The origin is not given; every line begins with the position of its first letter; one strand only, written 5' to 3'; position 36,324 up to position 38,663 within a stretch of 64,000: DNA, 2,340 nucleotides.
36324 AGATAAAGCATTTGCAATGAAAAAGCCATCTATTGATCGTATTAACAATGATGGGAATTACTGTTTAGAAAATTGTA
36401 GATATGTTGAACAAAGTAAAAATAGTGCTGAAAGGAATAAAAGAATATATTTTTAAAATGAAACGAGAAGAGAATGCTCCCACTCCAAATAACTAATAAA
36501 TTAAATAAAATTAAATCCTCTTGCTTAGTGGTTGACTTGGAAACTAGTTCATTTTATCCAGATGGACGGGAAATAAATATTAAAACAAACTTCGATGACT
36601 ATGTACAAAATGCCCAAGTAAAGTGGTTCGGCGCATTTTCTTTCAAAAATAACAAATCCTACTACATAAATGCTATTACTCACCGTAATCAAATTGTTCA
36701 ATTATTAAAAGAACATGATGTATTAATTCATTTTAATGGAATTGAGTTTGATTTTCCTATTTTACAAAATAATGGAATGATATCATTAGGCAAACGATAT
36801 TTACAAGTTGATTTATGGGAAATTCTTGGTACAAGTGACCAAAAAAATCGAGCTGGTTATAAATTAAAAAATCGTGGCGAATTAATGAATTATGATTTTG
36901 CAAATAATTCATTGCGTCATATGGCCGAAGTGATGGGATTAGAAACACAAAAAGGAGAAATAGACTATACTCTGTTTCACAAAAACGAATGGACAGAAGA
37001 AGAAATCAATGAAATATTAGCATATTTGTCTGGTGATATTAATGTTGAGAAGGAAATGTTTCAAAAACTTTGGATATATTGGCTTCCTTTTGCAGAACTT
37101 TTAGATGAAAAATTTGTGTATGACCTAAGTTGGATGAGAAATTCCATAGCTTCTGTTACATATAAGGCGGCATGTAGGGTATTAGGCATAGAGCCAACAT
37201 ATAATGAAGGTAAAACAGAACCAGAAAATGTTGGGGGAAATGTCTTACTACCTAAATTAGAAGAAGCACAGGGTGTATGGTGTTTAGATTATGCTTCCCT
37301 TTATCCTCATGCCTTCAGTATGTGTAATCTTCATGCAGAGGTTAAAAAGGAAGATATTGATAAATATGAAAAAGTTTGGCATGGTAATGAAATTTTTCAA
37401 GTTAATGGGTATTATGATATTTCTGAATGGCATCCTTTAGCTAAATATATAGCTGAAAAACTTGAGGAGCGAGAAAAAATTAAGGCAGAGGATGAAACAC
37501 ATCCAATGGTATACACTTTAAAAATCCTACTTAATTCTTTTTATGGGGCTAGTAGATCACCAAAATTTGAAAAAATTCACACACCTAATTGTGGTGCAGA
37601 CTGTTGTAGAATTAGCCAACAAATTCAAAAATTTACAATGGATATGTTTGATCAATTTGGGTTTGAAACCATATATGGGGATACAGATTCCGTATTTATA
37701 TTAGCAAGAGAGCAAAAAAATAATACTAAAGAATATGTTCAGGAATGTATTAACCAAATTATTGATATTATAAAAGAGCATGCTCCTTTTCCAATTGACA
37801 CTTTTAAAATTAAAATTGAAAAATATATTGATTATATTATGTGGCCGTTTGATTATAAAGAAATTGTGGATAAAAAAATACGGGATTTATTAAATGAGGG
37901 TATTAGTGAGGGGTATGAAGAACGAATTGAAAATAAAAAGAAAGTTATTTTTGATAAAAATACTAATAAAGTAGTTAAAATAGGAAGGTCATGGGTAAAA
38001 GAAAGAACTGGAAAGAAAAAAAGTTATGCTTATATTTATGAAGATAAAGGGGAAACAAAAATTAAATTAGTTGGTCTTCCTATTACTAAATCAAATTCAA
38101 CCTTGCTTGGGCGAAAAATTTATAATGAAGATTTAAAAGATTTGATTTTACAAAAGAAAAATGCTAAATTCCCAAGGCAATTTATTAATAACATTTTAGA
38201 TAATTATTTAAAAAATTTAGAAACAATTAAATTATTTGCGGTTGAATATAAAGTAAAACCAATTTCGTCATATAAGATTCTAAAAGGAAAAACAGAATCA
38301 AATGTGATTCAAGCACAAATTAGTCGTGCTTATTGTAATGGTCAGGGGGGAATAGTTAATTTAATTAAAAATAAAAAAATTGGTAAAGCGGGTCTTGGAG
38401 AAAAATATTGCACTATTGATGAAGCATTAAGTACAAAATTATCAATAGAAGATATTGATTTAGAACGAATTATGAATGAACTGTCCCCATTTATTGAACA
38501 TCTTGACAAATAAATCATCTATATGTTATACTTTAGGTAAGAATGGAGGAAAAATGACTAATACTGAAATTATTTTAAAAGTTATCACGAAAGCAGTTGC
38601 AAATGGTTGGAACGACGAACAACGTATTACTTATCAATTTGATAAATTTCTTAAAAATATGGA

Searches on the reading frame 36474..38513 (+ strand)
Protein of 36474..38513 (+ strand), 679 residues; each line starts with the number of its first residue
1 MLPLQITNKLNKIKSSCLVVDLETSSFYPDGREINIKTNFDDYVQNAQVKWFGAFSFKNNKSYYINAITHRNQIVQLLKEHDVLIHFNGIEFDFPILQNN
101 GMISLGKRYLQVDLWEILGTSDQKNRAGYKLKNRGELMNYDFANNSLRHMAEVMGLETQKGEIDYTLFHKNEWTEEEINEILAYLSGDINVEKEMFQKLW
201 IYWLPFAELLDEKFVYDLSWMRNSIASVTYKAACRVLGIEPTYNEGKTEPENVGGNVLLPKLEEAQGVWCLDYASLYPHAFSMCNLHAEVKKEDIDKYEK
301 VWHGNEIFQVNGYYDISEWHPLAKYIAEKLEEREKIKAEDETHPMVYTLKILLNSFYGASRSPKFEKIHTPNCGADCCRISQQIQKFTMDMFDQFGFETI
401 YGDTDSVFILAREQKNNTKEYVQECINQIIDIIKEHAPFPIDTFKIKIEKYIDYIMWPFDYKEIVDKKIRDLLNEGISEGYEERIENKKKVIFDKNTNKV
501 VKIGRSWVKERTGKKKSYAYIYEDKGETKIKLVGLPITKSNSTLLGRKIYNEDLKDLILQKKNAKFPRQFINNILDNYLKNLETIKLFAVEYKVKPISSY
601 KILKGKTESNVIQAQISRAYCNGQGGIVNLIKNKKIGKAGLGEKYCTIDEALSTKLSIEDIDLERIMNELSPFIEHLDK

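Call 7: search_protein_families(library=phrogs, proteins=[window:36474-38513:+], max_evalue=0.001)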
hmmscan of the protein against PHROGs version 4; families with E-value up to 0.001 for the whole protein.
window:36474-38513:+ (679 aa): 1 family
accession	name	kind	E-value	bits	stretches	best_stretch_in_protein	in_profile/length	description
phrog_403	-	DNA, RNA and nucleotide metabolism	3.5e-06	27.2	1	12-101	62-165/321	DNA polymerase exonuclease subunit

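Call 32: search_protein_families(library=pfam, proteins=[window:36474-38513:+], max_evalue=0.001)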
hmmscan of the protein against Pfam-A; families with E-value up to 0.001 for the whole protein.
window:36474-38513:+ (679 aa): 2 families
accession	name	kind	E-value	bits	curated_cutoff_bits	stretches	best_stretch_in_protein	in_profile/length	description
PF00136.26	DNA_pol_B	-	8.9e-09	35.1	23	1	382-442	207-267/453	DNA polymerase family B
PF13482.12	RNase_H_2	-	0.00014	22.3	22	1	70-133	43-108/165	RNase_H superfamily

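Call 34: search_dna_similar(query=window:36474-38513:+, collection=phages, mode=protein, max_rows=15)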
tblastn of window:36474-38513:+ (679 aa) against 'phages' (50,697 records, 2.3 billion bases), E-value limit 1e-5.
Records with a match: 5; places in all: 5; records where one place covers at least 80% of the query: 0.
Best place of each record, by identity: <60% 5.
By first word of the organism name: Haloarcula 3; Halovirus 2.
By host as written in the record: Haloarcula vallismortis 3; Haloarcula californiae 2.
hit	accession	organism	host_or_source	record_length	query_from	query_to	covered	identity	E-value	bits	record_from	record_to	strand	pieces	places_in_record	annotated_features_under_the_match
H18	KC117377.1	Haloarcula vallismortis tailed virus 1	Haloarcula vallismortis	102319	245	435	28%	25.6%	7e-7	59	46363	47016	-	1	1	91: DNA polymerase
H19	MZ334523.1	Haloarcula virus HVTV-2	Haloarcula vallismortis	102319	245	435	28%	25.6%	7e-7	59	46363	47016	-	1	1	DNA polymerase elongation subunit family B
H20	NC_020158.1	Haloarcula vallismortis tailed virus 1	Haloarcula vallismortis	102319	245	435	28%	25.6%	7e-7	59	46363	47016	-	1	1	91: DNA polymerase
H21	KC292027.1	Halovirus HCTV-5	Haloarcula californiae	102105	254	435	27%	24.8%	1e-6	58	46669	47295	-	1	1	88: DNA polymerase elongation subunit (family B)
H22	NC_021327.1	Halovirus HCTV-5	Haloarcula californiae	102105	254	435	27%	24.8%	1e-6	58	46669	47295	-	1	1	88: DNA polymerase elongation subunit (family B)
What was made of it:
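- Tried and rejected: It was prompted by PolB hits only to haloarchaeal viruses (call 34) and by archaeal-flavoured families (SerK, MptE, CTP-dependent riboflavin kinase).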
